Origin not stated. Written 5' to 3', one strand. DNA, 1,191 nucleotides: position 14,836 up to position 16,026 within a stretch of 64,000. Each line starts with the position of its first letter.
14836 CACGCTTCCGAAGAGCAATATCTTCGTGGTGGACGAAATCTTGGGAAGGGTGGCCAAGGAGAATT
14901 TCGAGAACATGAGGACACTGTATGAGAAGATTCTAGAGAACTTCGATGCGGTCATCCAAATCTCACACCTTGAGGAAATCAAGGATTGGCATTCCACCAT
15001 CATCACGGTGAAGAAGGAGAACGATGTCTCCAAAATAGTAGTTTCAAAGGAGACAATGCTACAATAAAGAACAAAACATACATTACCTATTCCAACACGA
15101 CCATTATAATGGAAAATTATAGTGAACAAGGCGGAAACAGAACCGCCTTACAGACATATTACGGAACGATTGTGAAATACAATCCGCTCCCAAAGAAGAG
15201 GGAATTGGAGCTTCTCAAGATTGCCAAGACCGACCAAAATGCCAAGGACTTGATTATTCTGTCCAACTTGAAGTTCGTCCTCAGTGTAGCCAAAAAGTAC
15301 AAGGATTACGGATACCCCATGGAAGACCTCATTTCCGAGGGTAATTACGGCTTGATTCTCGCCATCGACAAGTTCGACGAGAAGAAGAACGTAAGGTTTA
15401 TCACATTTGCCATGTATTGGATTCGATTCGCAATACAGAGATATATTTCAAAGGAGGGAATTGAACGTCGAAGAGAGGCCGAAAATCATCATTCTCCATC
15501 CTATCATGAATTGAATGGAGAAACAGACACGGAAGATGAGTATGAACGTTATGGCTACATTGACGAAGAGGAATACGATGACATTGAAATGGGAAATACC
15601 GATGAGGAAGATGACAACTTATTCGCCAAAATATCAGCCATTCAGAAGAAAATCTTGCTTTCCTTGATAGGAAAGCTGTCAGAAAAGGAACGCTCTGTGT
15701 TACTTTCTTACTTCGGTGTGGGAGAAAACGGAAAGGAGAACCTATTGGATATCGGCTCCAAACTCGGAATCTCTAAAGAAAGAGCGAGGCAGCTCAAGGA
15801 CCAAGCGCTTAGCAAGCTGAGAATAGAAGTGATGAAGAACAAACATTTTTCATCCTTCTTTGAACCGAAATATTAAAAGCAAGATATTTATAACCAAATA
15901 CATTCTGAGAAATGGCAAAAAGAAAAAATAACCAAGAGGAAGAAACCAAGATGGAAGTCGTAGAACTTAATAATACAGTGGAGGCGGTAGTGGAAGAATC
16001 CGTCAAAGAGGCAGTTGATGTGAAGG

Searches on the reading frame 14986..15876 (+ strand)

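Call 82: search_protein_families(library=phrogs, proteins=[window:14986-15876:+], max_evalue=0.001)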
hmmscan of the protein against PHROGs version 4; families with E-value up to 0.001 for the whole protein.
window:14986-15876:+ (296 aa): 4 families
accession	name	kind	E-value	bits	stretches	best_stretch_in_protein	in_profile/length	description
phrog_351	-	transcription regulation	7.9e-41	141.5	1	53-295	471-739/928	RNA polymerase sigma factor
phrog_21612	-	transcription regulation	3.5e-10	40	1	87-178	15-108/600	RNA polymerase sigma factor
phrog_1740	-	transcription regulation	3e-06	27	1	58-289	25-223/567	RNA polymerase sigma factor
phrog_36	-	transcription regulation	0.00064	20.4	0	182-286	105-191/220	transcriptional regulator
